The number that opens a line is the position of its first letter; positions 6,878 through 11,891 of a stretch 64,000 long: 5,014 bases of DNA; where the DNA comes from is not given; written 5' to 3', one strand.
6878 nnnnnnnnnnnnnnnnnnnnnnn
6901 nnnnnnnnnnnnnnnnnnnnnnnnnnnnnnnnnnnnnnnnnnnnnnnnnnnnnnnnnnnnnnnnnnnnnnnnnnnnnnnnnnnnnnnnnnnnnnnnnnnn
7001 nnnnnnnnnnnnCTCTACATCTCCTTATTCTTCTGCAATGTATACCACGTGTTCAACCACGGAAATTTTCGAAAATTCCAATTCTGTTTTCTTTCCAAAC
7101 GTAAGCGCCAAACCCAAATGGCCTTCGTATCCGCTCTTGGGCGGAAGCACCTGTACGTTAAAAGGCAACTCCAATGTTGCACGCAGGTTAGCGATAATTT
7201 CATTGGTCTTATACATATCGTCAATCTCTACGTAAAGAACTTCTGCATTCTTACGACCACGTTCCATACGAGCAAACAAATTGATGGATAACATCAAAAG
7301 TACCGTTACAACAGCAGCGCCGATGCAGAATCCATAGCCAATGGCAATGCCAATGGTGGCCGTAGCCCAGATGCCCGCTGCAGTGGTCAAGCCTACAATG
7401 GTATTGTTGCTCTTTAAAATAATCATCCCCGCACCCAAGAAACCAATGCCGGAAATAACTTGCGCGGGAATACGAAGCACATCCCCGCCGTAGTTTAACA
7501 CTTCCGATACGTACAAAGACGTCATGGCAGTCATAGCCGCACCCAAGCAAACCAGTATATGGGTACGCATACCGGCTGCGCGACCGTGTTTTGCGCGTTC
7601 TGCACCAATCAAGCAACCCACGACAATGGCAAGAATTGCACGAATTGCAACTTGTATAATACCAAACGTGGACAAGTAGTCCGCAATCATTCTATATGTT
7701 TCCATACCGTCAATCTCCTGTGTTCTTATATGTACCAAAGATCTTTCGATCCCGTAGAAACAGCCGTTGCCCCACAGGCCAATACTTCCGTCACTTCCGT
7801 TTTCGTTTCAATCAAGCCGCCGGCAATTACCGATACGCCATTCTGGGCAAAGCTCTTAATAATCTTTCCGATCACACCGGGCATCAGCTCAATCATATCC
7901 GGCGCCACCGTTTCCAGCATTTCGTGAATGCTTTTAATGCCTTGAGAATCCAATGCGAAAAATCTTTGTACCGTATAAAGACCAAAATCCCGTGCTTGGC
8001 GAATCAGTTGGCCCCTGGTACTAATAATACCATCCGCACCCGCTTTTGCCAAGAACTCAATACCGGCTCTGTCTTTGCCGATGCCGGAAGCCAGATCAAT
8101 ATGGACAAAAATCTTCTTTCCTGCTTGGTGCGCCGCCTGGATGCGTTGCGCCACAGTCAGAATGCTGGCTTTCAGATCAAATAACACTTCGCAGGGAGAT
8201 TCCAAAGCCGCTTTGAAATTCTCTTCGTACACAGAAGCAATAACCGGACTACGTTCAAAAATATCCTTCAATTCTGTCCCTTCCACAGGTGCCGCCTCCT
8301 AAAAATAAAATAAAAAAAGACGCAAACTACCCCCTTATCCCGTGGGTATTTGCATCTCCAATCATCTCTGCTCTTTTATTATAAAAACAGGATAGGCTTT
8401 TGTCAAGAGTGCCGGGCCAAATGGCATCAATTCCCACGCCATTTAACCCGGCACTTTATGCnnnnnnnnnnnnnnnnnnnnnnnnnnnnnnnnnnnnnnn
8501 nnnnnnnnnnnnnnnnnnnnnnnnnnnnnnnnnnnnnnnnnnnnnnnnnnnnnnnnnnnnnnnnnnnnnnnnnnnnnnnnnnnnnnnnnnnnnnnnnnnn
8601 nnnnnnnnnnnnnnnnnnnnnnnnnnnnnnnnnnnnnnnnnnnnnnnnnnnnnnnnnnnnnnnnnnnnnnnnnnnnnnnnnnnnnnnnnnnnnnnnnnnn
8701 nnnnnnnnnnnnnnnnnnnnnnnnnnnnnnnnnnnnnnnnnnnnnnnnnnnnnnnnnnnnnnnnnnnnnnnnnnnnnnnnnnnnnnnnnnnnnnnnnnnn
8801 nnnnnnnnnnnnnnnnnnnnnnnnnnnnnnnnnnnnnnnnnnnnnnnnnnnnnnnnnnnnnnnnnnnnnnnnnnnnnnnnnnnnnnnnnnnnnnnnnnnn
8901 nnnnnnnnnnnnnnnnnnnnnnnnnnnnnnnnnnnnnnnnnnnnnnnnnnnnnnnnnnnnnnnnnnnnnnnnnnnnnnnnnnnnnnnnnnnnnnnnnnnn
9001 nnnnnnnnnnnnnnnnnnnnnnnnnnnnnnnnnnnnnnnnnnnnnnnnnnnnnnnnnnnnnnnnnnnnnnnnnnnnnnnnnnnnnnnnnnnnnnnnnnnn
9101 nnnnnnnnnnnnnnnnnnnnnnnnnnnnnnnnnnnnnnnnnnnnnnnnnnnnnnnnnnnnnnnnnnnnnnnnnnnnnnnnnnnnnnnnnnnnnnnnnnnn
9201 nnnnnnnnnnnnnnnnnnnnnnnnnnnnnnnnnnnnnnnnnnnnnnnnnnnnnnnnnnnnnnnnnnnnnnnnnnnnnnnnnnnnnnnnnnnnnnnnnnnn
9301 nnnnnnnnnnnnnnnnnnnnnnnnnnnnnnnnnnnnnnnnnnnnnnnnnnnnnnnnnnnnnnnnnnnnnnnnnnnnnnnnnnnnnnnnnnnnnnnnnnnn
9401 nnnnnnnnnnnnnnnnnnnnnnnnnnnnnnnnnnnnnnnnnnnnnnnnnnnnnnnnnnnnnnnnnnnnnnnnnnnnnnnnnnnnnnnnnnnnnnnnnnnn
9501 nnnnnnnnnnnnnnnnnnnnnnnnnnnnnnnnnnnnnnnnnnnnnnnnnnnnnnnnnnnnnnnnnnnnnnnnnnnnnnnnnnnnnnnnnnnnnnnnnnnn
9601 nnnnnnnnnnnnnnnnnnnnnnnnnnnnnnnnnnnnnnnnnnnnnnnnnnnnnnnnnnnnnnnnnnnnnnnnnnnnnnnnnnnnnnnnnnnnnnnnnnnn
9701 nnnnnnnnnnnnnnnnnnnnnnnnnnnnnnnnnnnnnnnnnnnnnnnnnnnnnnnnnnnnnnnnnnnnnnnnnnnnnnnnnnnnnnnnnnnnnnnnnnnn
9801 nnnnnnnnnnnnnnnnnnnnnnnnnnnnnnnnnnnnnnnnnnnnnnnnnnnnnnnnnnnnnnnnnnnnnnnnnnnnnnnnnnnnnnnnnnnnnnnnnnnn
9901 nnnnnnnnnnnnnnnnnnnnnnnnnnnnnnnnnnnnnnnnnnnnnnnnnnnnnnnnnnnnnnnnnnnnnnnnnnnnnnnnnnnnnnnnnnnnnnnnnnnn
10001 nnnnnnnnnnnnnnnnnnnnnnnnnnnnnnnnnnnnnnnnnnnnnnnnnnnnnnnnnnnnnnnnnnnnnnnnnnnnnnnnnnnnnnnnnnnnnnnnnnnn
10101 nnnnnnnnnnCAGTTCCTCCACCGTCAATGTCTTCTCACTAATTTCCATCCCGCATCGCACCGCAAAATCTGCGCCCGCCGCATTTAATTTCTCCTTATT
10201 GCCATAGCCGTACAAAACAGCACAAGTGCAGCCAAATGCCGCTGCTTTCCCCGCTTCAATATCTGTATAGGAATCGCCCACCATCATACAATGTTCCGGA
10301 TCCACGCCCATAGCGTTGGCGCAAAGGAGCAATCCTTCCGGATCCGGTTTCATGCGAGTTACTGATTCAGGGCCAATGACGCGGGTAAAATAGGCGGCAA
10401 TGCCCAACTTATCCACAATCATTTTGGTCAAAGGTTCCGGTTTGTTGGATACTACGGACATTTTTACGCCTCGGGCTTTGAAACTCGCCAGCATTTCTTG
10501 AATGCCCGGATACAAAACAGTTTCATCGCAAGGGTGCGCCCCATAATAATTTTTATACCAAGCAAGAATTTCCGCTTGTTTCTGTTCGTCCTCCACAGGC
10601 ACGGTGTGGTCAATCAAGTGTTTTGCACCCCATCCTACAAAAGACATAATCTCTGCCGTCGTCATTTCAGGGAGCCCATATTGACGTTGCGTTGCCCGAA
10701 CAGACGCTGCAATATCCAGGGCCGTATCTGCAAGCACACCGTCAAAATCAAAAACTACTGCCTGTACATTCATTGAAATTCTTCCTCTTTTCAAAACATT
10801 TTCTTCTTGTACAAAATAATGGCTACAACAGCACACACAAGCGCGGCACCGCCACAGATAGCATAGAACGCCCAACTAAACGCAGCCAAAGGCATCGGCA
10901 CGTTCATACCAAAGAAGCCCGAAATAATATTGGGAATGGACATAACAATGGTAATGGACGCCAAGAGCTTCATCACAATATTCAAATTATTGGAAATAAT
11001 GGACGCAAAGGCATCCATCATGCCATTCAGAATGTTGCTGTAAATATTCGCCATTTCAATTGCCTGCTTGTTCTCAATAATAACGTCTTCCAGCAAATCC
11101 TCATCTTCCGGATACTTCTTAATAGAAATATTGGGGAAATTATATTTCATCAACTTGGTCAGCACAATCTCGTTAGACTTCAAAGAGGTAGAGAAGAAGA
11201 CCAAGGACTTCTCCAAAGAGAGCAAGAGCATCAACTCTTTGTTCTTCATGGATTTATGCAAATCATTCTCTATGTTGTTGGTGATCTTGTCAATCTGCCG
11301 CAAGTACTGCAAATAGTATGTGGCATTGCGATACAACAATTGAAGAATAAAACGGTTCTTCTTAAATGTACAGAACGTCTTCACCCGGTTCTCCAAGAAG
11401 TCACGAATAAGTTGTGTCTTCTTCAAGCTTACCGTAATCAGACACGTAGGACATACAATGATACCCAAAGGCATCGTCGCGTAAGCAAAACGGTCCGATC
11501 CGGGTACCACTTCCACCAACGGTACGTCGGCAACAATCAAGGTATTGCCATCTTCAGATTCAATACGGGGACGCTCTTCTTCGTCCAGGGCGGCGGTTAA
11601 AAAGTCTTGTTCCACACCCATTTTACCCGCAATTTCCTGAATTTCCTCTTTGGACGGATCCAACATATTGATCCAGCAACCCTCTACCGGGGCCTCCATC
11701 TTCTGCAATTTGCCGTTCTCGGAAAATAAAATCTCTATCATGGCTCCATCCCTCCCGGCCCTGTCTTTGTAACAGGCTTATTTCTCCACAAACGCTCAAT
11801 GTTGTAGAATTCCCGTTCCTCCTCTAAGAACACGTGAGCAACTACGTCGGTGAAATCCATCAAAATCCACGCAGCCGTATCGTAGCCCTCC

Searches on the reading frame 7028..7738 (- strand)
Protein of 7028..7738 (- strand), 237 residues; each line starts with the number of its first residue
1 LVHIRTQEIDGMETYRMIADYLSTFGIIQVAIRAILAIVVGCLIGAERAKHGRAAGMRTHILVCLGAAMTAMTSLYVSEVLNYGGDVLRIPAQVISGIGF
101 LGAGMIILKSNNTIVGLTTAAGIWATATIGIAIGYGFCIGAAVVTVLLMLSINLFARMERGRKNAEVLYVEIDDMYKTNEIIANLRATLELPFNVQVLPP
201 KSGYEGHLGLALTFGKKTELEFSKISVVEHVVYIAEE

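Call 51: search_protein_families(library=pfam, proteins=[window:7028-7738:-], max_evalue=0.00001)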
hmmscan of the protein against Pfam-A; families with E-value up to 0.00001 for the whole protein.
window:7028-7738:- (237 aa): 1 family
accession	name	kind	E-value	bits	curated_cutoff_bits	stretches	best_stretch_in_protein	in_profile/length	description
PF02308.21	MgtC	-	2.6e-36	125.1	31.4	1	35-160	2-120/121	MgtC family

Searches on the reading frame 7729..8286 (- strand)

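Call 51: search_protein_families(library=pfam, proteins=[window:7729-8286:-], max_evalue=0.00001)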
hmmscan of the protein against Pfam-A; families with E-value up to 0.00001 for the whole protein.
window:7729-8286:- (186 aa): 1 family
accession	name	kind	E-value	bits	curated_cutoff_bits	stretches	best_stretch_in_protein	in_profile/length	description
PF04309.18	G3P_antiterm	-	2e-55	187.3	27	1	15-184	1-173/173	Glycerol-3-phosphate responsive antiterminator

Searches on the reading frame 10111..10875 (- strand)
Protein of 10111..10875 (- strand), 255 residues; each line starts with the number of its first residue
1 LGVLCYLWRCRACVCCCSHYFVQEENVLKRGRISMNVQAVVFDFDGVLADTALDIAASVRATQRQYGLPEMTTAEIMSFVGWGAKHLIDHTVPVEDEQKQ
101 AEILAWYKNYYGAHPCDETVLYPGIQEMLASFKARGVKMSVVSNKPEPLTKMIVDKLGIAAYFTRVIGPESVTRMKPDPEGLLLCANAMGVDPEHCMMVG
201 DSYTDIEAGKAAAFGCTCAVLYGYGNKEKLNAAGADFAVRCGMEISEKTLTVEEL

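Call 51: search_protein_families(library=pfam, proteins=[window:10111-10875:-], max_evalue=0.00001)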
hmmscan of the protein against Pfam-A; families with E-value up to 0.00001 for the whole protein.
window:10111-10875:- (255 aa): 4 families
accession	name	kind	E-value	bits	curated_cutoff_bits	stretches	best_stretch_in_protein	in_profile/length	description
PF13419.12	HAD_2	-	9.8e-39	133.7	23.8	1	40-214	1-173/178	Haloacid dehalogenase-like hydrolase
PF00702.32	Hydrolase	-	1.9e-33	116.9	26.4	1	38-212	2-190/191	haloacid dehalogenase-like hydrolase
PF12710.13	HAD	-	2.4e-12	48.1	27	1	40-208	1-187/189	haloacid dehalogenase-like hydrolase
PF13242.12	Hydrolase_like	-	3.3e-09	37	22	1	176-232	4-60/75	HAD-hyrolase-like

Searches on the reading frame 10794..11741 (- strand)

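Call 51: search_protein_families(library=pfam, proteins=[window:10794-11741:-], max_evalue=0.00001)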
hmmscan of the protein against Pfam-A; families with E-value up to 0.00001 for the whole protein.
window:10794-11741:- (316 aa): 1 family
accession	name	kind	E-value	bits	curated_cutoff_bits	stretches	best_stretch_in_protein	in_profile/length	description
PF01544.23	CorA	-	2e-54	185.3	27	1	21-312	4-292/292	CorA-like Mg2+ transporter protein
